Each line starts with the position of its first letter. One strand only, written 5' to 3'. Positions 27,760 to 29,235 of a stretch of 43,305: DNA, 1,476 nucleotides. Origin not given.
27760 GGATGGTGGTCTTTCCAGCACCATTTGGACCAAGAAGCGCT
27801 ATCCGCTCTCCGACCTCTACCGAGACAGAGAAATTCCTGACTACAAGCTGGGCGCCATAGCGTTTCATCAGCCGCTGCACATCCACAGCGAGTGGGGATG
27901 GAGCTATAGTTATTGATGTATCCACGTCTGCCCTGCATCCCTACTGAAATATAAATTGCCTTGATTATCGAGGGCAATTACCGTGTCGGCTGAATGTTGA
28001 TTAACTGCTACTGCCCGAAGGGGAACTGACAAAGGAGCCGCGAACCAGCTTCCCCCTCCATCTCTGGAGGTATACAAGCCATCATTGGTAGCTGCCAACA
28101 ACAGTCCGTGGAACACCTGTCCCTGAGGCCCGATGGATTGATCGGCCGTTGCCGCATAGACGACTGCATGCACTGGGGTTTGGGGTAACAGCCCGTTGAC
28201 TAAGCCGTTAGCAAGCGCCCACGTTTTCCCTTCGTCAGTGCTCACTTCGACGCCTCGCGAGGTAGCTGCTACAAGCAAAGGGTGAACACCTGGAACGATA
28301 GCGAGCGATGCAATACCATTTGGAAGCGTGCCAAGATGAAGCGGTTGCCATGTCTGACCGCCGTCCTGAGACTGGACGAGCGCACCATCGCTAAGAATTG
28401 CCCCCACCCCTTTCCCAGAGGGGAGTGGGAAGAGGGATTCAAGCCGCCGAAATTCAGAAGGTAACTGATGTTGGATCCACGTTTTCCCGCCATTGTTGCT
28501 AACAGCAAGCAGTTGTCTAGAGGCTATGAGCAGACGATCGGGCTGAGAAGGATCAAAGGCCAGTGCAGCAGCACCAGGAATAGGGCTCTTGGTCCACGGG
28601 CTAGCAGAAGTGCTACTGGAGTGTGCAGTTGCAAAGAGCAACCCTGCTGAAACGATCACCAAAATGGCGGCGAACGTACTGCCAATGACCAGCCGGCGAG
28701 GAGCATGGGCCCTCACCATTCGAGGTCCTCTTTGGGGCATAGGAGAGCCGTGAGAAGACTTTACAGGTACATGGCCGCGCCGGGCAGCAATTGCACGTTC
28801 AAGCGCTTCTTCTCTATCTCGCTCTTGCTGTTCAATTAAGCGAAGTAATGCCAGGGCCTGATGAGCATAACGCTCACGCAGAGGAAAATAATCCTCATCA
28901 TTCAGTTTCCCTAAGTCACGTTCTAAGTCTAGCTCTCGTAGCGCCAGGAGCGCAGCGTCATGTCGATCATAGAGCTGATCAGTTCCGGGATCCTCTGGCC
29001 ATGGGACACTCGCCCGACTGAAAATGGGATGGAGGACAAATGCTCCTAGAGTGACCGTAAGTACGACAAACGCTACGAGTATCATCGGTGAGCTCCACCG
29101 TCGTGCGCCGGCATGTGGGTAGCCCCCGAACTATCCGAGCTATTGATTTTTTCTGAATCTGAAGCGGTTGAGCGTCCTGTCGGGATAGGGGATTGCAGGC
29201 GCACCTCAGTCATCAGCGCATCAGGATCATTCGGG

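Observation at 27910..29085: CcmI-like membrane module fused to an Asp-box beta-propeller instead of TPR repeats, embedded between ccmH and ccmA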

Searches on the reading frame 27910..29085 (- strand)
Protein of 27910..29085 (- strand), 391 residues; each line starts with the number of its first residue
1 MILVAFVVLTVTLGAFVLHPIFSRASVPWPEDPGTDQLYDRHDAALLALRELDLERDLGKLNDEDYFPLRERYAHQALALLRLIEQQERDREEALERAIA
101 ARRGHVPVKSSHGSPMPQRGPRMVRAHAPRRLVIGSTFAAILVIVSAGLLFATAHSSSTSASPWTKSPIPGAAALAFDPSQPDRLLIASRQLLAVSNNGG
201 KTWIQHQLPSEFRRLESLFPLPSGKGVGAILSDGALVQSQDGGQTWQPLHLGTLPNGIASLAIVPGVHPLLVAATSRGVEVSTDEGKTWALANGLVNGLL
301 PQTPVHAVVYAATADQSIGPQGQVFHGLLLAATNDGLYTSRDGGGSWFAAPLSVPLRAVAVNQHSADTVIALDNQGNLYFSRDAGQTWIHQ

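Call 3: search_protein_families(library=pfam, proteins=[window:27910-29085:-], max_evalue=1)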
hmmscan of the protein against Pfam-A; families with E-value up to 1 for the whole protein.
window:27910-29085:- (391 aa): 6 families
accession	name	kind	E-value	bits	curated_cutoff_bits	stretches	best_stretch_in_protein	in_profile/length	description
PF02012.26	BNR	-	2.9e-11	42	27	3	239-248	3-12/12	BNR/Asp-box repeat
PF15902.12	Sortilin-Vps10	-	3.6e-09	36.3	33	2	337-389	3-58/446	Sortilin, neurotensin receptor 3,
PF14870.12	PSII_BNR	-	5.5e-07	29.6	27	1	174-290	22-138/303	Photosynthesis system II assembly factor YCF48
PF13088.12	BNR_2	-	4.4e-06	26.7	31.4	2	190-264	137-216/277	BNR repeat-like domain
PF24316.1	Tli3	-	0.0025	18.6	27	0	278-290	85-97/129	T6SS Tli3 immunity protein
PF03404.22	Mo-co_dimer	-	0.12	12.9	22.7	0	279-293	48-62/138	Mo-co oxidoreductase dimerisation domain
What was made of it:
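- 27913..28593 (-): Extracytoplasmic beta-propeller (residues 165-391) with five four-stranded blades. Pfam BNR, Sortilin-Vps10 and PSII_BNR (call 3).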

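Call 4: search_protein_families(library=ncbifam, proteins=[window:27910-29085:-], max_evalue=1)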
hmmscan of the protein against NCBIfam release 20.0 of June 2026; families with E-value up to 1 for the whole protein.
window:27910-29085:- (391 aa): 4 families
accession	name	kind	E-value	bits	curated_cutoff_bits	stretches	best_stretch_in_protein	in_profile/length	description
NF045728.1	glycosyl_F510_1955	equivalog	2.5e-27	95.7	175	3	234-314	115-196/246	F510_1955 family glycosylhydrolase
NF010237.0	PRK13684.1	equivalog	2.6e-08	33.3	326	1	142-290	12-165/334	photosynthesis system II assembly factor Ycf48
NF053688.1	BamI_Bacteroidota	equivalog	0.055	12.7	370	1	238-315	189-268/452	BamI family beta-barrel-assembly machinery protein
TIGR03142.1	cytochro_ccmI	equivalog_domain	0.38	11.1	29.3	1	2-92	2-88/118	c-type cytochrome biogenesis protein CcmI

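Call 7: find_homologous_proteins(query=window:27910-29085:-, max_evalue=0.001)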
Query window:27910-29085:- (391 aa): 61 proteins with E <= 0.001 among 8000 candidates.
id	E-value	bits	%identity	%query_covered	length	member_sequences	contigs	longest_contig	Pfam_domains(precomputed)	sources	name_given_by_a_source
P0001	3.4e-256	867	100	100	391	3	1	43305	PF25852.1,PF14870.13,PF02012.27,PF15902.13,PF13088.13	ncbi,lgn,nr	ncbi:MAG: hypothetical protein M1298_05165 [Chloroflexi bacterium]|nr:hypothetical protein [Chlorofl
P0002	3.0e-206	703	83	100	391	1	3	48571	PF25852.1,PF14870.13,PF02012.27,PF15902.13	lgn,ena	-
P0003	6.5e-101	356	49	92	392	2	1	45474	PF25852.1,PF02012.27,PF15902.13,PF13088.13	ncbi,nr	ncbi:MAG: hypothetical protein M1118_12490 [Chloroflexi bacterium]|nr:hypothetical protein [Chlorofl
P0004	3.3e-90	321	45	98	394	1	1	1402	PF25852.1,PF14870.13,PF02012.27,PF15902.13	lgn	-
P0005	4.7e-89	317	45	99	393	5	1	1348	PF25852.1,PF02012.27,PF15902.13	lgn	-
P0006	4.7e-88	314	46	98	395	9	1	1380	PF25852.1,PF14870.13,PF02012.27,PF15902.13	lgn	-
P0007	3.2e-84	301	45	98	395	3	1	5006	PF25852.1,PF02012.27,PF15902.13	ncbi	-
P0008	4.3e-81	291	44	98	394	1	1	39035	PF25852.1,PF02012.27,PF15902.13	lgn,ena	-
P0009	4.6e-81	291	46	98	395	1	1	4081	PF25852.1,PF02012.27,PF15902.13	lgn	-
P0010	1.3e-80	289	43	97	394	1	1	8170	PF25852.1,PF15902.13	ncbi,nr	ncbi:MAG TPA: hypothetical protein VGP33_15535 [Chloroflexota bacterium]|nr:hypothetical protein [Ch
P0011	5.4e-79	284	44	98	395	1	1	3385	PF25852.1,PF15902.13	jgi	jgi:hypothetical protein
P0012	2.5e-27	114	30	55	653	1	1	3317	PF25852.1,PF14870.13,PF02012.27,PF15902.13,PF13088.13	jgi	jgi:photosystem II stability/assembly factor-like uncharacterized protein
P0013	7.8e-27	112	30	55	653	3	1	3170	PF25852.1,PF14870.13,PF02012.27,PF15902.13,PF13088.13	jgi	jgi:photosystem II stability/assembly factor-like uncharacterized protein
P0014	1.6e-25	108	29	55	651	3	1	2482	PF25852.1,PF14870.13,PF02012.27,PF15902.13,PF13088.13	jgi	-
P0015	4.9e-23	100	29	60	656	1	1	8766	PF25852.1,PF14870.13,PF02012.27,PF15902.13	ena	-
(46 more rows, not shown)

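Call 8: find_encoding_contigs(protein=P0003, flank=10000, max_places=3)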
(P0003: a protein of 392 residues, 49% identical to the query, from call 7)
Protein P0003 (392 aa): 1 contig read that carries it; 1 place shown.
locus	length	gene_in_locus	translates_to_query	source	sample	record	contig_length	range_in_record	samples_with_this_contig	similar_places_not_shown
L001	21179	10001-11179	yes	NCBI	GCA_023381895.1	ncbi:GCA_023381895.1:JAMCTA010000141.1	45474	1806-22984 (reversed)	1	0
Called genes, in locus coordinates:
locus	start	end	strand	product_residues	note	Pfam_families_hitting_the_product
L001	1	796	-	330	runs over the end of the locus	PF01408:GFO_IDH_MocA, PF02894:GFO_IDH_MocA_C, PF22725:GFO_IDH_MocA_C3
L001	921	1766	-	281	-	PF09858:DUF2085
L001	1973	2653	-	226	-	PF00753:Lactamase_B, PF12706:Lactamase_B_2 (weak)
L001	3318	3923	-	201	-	PF00174:Oxidored_molyb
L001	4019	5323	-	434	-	PF02366:PMT, PF13231:PMT_2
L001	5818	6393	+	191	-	PF00578:AhpC-TSA, PF08534:Redoxin, PF00085:Thioredoxin, PF13098:Thioredoxin_2, PF13905:Thioredoxin_8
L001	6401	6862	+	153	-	-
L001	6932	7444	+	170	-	PF03100:CcmE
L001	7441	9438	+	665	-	PF01578:Cytochrom_C_asm, PF16327:CcmF_C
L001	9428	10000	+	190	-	PF03918:CcmH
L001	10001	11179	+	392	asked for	PF25852:DUF6242_C (weak), PF13088:BNR_2 (faint), PF02012:BNR (faint), PF15902:Sortilin-Vps10 (faint)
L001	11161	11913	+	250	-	PF00005:ABC_tran, PF13304:AAA_21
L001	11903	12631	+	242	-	PF01061:ABC2_membrane, PF03379:CcmB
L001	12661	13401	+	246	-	PF01578:Cytochrom_C_asm, PF27518:CcmC (weak)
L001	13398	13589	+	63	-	-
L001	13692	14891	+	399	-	PF13620:CarboxypepD_reg (weak)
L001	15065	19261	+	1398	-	PF09586:YfhO, PF01943:Polysacc_synt, PF13440:Polysacc_synt_3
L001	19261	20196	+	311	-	PF00535:Glycos_transf_2, PF13641:Glyco_tranf_2_3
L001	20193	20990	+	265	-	PF00535:Glycos_transf_2, PF10111:Glyco_tranf_2_2 (weak)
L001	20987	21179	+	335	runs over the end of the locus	PF13641:Glyco_tranf_2_3, PF00535:Glycos_transf_2, PF13632:Glyco_trans_2_3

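Call 9: find_encoding_contigs(protein=P0008, flank=10000, max_places=3)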
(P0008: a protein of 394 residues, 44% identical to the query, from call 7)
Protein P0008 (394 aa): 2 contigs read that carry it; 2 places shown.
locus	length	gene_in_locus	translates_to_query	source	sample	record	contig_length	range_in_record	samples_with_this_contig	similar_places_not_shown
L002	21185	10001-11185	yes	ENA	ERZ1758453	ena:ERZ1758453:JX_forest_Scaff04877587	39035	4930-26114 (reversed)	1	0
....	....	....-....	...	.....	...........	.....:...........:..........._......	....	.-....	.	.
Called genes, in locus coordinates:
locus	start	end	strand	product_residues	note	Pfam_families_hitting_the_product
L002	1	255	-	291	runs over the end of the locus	PF00793:DAHP_synth_1, PF03102:NeuB (faint)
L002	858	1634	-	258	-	PF09858:DUF2085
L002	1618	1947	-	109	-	PF05768:Glrx-like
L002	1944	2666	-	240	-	PF23023:Anti-Pycsar_Apyc1 (weak), PF00753:Lactamase_B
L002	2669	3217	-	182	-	PF02416:TatA_B_E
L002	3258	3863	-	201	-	PF00174:Oxidored_molyb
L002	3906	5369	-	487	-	PF02366:PMT, PF13231:PMT_2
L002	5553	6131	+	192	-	PF00578:AhpC-TSA, PF08534:Redoxin, PF00085:Thioredoxin, PF13098:Thioredoxin_2, PF13905:Thioredoxin_8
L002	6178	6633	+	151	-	PF05425:CopD (weak)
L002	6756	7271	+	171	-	PF03100:CcmE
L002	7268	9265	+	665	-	PF01578:Cytochrom_C_asm, PF16327:CcmF_C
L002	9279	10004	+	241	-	PF03918:CcmH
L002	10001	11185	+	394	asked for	PF15902:Sortilin-Vps10 (faint), PF25852:DUF6242_C (faint), PF02012:BNR (faint)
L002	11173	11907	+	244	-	PF00005:ABC_tran, PF13304:AAA_21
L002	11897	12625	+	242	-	PF01061:ABC2_membrane, PF03379:CcmB, PF12698:ABC2_membrane_3 (weak)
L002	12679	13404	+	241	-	PF01578:Cytochrom_C_asm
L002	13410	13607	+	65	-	-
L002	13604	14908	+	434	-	-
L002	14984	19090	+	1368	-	PF09586:YfhO, PF01943:Polysacc_synt, PF13440:Polysacc_synt_3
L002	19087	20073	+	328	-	PF00535:Glycos_transf_2, PF13641:Glyco_tranf_2_3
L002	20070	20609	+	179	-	-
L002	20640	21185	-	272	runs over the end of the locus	PF00528:BPD_transp_1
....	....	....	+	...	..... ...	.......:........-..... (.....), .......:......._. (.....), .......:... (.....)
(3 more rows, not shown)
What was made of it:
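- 27176..27925 (-): ccmA; its start overlaps the end of X by 16 nt. ABC_tran in the syntenic genes (calls 8, 9).
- Checked: The operon content is confirmed by Pfam/NCBIfam hits for ccmG, E and H and by gene synteny with annotated relatives for the other genes (calls 3, 4, 8, 9).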

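Call 10: find_encoding_contigs(protein=P0010, flank=10000, max_places=3)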
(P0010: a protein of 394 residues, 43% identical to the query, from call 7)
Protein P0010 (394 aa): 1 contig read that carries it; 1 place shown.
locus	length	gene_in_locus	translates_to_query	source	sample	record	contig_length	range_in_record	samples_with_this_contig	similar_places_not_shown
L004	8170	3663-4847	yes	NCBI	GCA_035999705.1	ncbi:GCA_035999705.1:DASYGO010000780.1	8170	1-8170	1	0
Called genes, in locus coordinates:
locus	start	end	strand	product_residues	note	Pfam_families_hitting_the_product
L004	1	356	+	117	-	PF05425:CopD (weak)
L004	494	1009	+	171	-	PF03100:CcmE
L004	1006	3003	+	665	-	PF01578:Cytochrom_C_asm, PF16327:CcmF_C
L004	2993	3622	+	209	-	PF03918:CcmH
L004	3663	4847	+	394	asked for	PF25852:DUF6242_C (faint), PF15902:Sortilin-Vps10 (faint)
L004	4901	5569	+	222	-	PF00005:ABC_tran, PF13401:AAA_22 (weak), PF13304:AAA_21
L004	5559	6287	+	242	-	PF01061:ABC2_membrane, PF03379:CcmB, PF12698:ABC2_membrane_3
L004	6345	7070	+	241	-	PF01578:Cytochrom_C_asm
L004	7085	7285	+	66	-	-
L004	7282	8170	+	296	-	?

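Call 12: search_solved_structures(query=A1, max_evalue=1, show_alignments=2)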
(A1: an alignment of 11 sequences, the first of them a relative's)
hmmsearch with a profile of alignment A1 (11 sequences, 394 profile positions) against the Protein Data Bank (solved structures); distinct sequences matched with E-value up to 1: 56.
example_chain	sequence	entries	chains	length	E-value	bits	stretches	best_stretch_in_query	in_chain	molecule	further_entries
2cn2_A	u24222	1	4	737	5.9e-15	58.2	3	197-293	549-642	BETA-1,4-XYLOGLUCAN HYDROLASE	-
2cn3_A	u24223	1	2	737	6.1e-15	58.1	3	197-293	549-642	BETA-1,4-XYLOGLUCAN HYDROLASE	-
8am5_S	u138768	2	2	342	3.6e-10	42.4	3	143-265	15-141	Photosystem II assembly lipoprotein Ycf48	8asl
6p2m_A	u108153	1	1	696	1.6e-09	40.3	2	178-269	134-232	Type 3a cellulose-binding domain protein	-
5ojr_A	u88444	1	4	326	3.2e-09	39.3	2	190-253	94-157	Ycf48-like protein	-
5oj5_A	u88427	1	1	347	4e-09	39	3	190-253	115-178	Ycf48-like protein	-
2xbg_A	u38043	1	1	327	4.2e-09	38.9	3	189-253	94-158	YCF48-LIKE PROTEIN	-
5ojp_A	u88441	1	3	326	5.2e-09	38.6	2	189-253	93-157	Ycf48-like protein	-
5oj3_A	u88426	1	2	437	6e-09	38.4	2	186-253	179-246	Photosystem II stability/assembly factor HCF136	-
3a0f_A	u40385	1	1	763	5.3e-08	35.3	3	322-393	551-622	Xyloglucanase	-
4lgn_A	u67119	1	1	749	7.1e-08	34.9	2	204-300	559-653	Cellulose-binding, family II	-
6fhp_A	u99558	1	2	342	1.3e-06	30.7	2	334-393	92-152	Dispase autolysis-inducing protein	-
5fzp_A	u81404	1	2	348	1.3e-06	30.7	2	334-393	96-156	DISPASE AUTOLYSIS-INDUCING PROTEIN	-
3b7f_A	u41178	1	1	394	3e-06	29.5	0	191-259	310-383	Glycosyl hydrolase, BNR repeat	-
7kn8_A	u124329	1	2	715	5.1e-06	28.8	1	362-393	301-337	Cellulase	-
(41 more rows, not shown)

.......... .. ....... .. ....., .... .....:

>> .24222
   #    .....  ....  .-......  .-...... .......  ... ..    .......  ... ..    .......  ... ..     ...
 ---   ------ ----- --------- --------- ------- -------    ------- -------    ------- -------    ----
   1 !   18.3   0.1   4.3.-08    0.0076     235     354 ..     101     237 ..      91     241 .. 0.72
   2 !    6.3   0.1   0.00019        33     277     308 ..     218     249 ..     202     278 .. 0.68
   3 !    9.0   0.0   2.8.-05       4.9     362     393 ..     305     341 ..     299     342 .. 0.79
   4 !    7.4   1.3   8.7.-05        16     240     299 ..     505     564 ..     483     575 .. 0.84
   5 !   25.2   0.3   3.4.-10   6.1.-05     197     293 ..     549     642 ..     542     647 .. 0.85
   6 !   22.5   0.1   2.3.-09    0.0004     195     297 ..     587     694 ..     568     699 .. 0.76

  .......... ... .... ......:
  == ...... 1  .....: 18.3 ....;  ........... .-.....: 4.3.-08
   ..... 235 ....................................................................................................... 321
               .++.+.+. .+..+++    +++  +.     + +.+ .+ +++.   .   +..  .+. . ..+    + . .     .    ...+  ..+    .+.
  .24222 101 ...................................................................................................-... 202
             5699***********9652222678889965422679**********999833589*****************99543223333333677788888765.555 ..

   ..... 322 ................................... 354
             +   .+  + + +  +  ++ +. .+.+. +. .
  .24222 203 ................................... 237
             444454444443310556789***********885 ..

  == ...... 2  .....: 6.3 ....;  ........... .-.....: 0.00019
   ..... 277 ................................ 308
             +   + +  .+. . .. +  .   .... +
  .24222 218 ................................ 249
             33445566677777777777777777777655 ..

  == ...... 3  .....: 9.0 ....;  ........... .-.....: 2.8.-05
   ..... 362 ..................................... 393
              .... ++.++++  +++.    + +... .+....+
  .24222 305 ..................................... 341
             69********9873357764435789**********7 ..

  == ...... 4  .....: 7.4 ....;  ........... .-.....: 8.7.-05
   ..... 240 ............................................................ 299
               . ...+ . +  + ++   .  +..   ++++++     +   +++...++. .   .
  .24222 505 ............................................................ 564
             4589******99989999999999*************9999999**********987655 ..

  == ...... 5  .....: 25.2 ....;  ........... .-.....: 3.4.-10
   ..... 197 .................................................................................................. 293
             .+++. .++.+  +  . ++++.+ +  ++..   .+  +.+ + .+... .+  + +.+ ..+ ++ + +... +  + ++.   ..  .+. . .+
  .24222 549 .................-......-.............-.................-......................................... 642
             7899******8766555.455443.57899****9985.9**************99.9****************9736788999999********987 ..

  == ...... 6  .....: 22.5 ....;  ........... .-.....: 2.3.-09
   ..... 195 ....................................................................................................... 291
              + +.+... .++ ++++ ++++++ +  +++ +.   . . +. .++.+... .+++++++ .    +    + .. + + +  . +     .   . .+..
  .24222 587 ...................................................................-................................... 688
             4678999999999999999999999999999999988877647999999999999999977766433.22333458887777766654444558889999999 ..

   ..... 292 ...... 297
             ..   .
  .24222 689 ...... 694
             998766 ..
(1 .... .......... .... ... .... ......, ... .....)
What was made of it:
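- PDB sequence hits include GH74 xyloglucanases and sialidases (calls 4, 12).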
